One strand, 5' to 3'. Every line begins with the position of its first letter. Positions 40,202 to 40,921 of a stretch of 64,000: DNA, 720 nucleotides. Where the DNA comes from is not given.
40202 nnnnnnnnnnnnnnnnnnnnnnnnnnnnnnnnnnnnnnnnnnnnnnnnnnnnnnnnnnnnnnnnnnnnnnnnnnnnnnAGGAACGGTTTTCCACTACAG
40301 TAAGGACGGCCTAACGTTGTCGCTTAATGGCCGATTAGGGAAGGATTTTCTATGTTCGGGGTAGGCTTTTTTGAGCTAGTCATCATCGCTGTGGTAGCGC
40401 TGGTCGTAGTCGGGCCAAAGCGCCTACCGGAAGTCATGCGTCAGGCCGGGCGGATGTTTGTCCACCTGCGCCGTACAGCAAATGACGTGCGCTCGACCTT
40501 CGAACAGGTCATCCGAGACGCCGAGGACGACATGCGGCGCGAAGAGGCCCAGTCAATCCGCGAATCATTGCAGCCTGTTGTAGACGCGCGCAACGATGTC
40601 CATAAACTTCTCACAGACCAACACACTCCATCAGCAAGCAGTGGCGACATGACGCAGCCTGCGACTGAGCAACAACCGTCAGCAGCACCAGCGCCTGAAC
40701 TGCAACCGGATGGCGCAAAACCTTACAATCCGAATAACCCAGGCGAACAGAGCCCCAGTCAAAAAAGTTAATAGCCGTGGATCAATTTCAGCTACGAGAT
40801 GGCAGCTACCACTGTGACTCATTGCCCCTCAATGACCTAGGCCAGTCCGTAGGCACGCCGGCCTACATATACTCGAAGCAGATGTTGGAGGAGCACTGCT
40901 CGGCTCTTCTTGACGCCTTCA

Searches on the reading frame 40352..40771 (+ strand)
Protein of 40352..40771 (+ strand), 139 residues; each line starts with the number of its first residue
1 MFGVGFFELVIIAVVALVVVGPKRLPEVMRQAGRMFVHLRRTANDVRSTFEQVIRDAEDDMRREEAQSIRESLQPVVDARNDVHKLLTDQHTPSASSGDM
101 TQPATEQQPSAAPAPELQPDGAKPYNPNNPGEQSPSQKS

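Call 3: search_protein_families(library=pfam, proteins=[window:40352-40771:+])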
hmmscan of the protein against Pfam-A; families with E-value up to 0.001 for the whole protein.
window:40352-40771:+ (139 aa): 1 family
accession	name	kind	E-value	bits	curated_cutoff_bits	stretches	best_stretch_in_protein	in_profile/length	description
PF02416.21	TatA_B_E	-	3.1e-09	36.4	21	1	4-35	1-32/53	mttA/Hcf106 family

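Call 4: search_protein_families(library=ncbifam, proteins=[window:40352-40771:+])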
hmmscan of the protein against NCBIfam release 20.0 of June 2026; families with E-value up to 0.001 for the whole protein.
window:40352-40771:+ (139 aa): 11 families
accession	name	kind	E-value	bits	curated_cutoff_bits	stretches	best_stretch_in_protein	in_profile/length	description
TIGR01410.1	tatB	equivalog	6.8e-21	74.6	56.5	1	2-69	1-68/80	Sec-independent protein translocase protein TatB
NF002377.0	PRK01371.1-4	equivalog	3.9e-15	56.3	96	1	1-128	1-117/119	sec-independent translocase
NF011429.0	PRK14857.1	equivalog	7.9e-14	51.9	77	1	1-67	3-69/91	TatA/E family twin arginine-targeting protein translocase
NF002375.0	PRK01371.1-2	equivalog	4e-10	40.1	137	1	1-55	1-55/137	sec-independent translocase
NF011430.0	PRK14861.1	subfamily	1.8e-09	36.9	62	1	3-52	4-53/61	twin arginine translocase protein A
NF003400.0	PRK04654.1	equivalog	3.8e-09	36.7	211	1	1-74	1-71/214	sec-independent translocase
TIGR01411.1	tatAE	subfamily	5.8e-09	35.4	53.9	1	3-37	1-35/47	twin-arginine translocase TatA/TatE family subunit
NF047941.1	TatB_Rickett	equivalog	6.3e-09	35.9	75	1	1-67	1-68/84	Sec-independent protein translocase subunit TatB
NF002376.0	PRK01371.1-3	equivalog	1e-08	35.7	181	1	3-134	4-143/179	Sec-independent protein translocase protein TatB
NF001212.0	PRK00182.1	equivalog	2.2e-07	31.3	195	1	3-62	4-63/165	Sec-independent protein translocase subunit TatB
NF002374.0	PRK01371.1-1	equivalog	0.00059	20.3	162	0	4-52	5-53/152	sec-independent translocase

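Call 46: find_encoding_contigs(protein=window:40352-40771:+, flank=3000, max_places=10)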
Protein window:40352-40771:+ (139 aa): 19 contigs read that carry it; 10 places shown.
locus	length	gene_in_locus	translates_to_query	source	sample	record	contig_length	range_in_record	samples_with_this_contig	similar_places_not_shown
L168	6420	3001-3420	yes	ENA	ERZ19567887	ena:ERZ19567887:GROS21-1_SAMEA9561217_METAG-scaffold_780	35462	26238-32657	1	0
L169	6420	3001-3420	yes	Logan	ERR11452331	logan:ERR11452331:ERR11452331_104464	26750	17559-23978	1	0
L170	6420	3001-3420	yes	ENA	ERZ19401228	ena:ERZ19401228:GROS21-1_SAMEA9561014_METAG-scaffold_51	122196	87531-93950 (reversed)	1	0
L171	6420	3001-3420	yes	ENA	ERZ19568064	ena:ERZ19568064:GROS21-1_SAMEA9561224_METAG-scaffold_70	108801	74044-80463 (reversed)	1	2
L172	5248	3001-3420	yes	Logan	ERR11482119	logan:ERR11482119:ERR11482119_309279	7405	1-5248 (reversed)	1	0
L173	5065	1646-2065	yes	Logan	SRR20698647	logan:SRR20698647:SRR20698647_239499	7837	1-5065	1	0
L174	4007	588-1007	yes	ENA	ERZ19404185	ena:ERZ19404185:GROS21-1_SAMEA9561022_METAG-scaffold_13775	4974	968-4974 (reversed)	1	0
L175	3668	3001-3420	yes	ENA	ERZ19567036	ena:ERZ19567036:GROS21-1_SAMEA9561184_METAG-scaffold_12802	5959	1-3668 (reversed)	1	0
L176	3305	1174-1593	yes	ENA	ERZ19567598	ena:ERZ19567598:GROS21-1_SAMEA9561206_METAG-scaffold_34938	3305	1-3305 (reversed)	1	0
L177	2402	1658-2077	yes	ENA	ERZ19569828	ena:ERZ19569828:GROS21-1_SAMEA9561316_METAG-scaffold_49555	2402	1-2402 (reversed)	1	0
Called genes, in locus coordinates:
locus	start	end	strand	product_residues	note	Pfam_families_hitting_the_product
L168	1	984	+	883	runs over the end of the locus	PF02739:5_3_exonuc_N, PF01367:5_3_exonuc, PF00476:DNA_pol_A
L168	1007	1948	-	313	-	PF01223:Endonuclease_NS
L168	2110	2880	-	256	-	PF03372:Exo_endo_phos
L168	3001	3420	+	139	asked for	PF02416:TatA_B_E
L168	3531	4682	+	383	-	PF02784:Orn_Arg_deC_N, PF00278:Orn_DAP_Arg_deC, PF01168:Ala_racemase_N (faint)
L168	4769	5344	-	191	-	PF00081:Sod_Fe_N, PF02777:Sod_Fe_C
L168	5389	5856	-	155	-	PF13442:Cytochrome_CBB3, PF00034:Cytochrom_C (weak)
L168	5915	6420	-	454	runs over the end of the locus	-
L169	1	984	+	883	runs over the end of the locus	PF02739:5_3_exonuc_N, PF01367:5_3_exonuc, PF00476:DNA_pol_A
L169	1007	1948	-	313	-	PF01223:Endonuclease_NS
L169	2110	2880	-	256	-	PF03372:Exo_endo_phos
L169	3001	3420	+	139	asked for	PF02416:TatA_B_E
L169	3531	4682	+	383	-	PF02784:Orn_Arg_deC_N, PF00278:Orn_DAP_Arg_deC, PF01168:Ala_racemase_N (faint)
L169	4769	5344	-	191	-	PF00081:Sod_Fe_N, PF02777:Sod_Fe_C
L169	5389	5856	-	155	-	PF13442:Cytochrome_CBB3, PF00034:Cytochrom_C (weak)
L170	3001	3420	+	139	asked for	PF02416:TatA_B_E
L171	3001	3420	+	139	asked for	PF02416:TatA_B_E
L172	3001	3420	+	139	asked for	PF02416:TatA_B_E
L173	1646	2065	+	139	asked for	PF02416:TatA_B_E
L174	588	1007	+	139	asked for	PF02416:TatA_B_E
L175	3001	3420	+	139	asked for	PF02416:TatA_B_E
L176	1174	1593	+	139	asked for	PF02416:TatA_B_E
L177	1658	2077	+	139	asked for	PF02416:TatA_B_E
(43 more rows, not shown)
